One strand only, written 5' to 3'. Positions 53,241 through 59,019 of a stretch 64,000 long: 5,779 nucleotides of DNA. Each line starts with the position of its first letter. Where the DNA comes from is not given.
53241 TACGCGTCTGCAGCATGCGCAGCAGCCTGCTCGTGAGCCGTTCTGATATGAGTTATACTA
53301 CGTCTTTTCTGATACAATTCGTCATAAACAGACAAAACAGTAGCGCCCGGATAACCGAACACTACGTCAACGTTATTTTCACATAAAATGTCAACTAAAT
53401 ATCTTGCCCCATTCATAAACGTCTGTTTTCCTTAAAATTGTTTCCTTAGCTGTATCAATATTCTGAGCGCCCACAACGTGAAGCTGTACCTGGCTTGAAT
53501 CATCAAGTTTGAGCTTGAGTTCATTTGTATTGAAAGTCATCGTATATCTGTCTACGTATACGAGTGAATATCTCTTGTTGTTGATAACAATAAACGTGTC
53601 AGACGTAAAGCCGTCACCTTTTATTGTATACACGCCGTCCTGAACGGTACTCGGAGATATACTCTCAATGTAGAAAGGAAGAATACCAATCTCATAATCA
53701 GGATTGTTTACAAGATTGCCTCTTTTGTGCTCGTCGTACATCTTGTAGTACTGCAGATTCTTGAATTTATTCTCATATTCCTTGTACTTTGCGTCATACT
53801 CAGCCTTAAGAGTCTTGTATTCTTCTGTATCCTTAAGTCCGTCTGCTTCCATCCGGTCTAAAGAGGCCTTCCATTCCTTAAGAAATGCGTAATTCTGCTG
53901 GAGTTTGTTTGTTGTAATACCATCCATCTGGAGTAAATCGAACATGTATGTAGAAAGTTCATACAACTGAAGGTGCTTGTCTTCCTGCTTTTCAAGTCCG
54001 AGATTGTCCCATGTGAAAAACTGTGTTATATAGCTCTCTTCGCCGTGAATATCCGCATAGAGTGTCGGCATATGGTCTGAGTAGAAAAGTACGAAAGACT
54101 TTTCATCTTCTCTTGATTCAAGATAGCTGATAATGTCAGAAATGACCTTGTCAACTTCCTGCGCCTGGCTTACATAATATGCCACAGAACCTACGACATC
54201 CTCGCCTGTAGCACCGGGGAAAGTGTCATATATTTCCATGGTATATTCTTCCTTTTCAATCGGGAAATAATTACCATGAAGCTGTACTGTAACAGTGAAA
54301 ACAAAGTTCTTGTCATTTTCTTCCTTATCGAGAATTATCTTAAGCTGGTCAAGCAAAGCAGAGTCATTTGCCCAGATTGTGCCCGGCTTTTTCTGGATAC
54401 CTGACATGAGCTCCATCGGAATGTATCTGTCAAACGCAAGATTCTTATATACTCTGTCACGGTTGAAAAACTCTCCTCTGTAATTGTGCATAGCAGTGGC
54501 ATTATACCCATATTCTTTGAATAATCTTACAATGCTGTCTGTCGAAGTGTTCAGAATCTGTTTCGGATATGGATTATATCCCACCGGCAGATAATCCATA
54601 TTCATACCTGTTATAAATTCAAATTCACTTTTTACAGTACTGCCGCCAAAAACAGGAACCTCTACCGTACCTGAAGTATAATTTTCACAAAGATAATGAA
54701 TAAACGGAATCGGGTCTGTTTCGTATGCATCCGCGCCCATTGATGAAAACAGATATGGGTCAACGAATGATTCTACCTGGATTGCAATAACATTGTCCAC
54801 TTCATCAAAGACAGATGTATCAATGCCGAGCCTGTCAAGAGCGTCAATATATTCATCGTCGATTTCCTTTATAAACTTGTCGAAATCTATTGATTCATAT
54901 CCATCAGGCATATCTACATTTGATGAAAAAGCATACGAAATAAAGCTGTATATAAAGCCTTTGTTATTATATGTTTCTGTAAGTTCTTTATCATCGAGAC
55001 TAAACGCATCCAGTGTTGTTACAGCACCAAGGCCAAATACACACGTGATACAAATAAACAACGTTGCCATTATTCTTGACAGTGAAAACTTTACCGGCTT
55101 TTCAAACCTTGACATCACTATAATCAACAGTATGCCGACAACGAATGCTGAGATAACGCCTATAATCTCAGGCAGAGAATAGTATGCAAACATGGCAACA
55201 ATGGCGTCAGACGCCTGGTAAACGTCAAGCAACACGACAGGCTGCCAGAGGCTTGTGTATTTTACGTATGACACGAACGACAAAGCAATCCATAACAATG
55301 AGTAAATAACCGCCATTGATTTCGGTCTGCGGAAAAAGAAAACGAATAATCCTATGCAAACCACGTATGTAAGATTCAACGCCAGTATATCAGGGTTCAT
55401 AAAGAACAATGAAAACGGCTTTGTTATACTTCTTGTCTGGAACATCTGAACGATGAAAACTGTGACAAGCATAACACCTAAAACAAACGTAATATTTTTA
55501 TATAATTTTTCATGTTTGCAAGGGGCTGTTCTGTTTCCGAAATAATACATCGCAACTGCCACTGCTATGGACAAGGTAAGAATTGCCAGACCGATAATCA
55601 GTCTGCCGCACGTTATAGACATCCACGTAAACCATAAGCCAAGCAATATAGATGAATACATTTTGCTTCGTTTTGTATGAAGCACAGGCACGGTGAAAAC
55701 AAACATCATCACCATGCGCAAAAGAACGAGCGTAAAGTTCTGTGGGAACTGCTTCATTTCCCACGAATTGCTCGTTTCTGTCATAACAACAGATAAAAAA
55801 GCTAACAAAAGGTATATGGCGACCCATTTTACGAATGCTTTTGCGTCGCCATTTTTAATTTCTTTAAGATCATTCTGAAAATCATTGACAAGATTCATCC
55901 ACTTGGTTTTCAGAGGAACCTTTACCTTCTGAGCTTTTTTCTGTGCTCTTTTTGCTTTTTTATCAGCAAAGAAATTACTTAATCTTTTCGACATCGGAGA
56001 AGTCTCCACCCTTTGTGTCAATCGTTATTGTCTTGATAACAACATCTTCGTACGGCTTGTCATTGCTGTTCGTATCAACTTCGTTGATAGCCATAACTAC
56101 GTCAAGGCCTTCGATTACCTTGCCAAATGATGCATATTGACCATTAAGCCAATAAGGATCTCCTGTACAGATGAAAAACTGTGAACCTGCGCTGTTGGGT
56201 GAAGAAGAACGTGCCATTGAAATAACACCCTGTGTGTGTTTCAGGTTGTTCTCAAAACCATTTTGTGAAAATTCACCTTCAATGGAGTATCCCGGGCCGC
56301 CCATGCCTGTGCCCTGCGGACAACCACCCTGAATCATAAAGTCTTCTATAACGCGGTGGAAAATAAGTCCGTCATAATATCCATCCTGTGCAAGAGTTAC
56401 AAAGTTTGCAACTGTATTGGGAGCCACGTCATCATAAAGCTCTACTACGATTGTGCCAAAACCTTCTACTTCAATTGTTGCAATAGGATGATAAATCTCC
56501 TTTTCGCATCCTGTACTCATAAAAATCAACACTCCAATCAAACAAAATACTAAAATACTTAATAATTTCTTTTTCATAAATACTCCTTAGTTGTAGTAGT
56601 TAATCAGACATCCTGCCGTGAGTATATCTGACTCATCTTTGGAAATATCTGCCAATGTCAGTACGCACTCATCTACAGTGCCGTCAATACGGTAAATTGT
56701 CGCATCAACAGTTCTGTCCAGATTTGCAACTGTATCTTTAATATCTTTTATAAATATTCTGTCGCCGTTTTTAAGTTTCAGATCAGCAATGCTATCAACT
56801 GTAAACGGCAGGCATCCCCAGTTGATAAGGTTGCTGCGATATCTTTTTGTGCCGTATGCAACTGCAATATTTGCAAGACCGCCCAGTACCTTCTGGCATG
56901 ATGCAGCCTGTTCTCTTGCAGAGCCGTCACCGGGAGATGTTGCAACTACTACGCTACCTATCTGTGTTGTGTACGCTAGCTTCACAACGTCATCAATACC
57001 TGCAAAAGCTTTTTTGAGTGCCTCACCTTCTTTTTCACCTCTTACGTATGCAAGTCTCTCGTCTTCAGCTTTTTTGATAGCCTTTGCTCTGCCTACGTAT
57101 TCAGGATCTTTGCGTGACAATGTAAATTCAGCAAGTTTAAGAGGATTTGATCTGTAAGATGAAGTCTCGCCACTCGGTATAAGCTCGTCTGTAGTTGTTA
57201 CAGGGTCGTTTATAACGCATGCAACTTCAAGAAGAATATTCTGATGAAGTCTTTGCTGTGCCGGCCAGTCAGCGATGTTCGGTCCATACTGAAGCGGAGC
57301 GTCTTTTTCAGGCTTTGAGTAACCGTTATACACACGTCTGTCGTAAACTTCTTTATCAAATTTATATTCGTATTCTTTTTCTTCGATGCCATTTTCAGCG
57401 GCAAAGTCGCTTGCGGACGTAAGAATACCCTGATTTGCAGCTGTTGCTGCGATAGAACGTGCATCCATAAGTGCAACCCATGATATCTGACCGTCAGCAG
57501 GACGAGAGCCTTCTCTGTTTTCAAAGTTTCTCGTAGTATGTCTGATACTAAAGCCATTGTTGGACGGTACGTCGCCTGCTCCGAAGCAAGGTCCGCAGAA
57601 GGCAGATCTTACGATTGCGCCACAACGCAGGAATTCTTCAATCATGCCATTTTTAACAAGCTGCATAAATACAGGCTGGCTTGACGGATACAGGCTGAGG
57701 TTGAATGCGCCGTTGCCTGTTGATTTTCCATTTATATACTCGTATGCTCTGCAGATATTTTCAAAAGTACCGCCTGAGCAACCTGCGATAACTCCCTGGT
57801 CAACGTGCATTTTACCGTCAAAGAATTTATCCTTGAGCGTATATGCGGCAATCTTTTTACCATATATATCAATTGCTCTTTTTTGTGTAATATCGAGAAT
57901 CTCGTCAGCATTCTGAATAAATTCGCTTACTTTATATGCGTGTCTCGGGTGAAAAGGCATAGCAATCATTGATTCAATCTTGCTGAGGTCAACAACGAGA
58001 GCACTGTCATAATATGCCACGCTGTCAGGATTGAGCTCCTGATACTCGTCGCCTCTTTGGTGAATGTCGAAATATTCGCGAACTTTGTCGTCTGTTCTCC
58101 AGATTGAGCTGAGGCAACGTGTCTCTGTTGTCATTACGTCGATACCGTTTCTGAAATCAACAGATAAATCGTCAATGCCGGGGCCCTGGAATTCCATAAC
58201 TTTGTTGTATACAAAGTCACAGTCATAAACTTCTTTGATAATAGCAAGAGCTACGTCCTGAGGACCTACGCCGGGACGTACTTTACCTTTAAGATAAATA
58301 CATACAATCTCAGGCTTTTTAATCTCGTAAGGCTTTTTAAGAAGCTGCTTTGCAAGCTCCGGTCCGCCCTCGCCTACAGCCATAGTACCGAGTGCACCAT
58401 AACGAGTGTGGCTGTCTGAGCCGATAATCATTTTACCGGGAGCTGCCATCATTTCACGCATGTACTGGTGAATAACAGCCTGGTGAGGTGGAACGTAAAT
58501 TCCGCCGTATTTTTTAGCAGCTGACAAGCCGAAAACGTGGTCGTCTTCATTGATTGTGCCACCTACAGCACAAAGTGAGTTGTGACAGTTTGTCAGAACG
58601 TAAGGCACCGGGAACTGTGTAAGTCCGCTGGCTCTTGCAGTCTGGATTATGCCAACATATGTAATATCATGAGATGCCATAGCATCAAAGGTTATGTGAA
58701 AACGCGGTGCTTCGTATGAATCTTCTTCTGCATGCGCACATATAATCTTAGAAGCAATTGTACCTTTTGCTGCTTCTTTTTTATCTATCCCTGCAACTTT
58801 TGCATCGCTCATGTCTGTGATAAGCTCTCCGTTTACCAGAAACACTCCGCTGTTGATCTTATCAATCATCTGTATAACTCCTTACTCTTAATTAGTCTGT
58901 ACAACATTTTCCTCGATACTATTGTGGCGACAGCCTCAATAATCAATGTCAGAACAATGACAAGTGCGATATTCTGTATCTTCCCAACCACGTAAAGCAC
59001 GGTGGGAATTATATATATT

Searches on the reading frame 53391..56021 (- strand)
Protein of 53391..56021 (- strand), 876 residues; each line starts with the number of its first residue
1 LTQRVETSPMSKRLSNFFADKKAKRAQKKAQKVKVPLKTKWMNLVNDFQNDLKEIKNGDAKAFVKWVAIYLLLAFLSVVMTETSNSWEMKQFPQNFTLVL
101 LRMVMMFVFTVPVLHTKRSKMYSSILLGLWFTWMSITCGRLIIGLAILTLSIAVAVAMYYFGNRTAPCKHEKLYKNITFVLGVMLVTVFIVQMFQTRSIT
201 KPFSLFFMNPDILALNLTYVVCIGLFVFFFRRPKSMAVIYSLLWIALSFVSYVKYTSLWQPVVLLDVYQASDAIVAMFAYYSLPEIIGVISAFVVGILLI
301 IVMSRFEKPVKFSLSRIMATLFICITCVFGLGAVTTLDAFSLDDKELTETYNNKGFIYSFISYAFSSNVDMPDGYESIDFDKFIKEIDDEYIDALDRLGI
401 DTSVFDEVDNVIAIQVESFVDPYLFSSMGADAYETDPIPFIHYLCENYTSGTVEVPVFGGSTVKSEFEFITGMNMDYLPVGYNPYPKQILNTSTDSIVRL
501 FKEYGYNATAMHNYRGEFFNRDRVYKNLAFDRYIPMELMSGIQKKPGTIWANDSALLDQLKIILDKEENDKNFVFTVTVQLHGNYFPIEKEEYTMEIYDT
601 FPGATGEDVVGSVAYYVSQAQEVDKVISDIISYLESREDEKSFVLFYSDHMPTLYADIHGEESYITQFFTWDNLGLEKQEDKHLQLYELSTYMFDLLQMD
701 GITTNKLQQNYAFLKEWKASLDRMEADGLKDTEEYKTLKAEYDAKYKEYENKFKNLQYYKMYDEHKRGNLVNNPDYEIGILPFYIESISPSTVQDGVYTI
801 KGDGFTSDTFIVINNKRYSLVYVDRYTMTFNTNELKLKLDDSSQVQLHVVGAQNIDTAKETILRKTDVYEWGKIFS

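Call 28: search_protein_families(library=pfam, proteins=[window:53391-56021:-], max_evalue=0.001)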
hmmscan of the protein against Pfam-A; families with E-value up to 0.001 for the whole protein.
window:53391-56021:- (876 aa): 1 family
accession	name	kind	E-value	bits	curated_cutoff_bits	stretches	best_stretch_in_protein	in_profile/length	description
PF00884.28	Sulfatase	-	4.9e-34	118.4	25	1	410-682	2-284/301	Sulfatase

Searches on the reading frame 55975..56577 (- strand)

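Call 56: search_protein_families(library=pfam, proteins=[window:55975-56577:-], max_evalue=0.001)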
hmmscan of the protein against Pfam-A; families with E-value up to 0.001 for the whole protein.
window:55975-56577:- (200 aa): 1 family
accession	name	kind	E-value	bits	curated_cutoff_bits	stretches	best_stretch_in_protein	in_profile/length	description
PF00160.26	Pro_isomerase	-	2.2e-51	174.7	21.7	1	34-185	3-158/159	Cyclophilin type peptidyl-prolyl cis-trans isomerase/CLD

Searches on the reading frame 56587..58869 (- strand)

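Call 56: search_protein_families(library=pfam, proteins=[window:56587-58869:-], max_evalue=0.001)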
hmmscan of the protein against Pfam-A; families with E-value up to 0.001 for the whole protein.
window:56587-58869:- (760 aa): 2 families
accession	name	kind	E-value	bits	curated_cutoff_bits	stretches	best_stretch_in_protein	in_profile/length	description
PF00330.25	Aconitase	-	2.5e-88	297.5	28.7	1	41-474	2-462/463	Aconitase family (aconitate hydratase)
PF00694.25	Aconitase_C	-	3.2e-06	28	22.8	1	632-691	66-128/131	Aconitase C-terminal domain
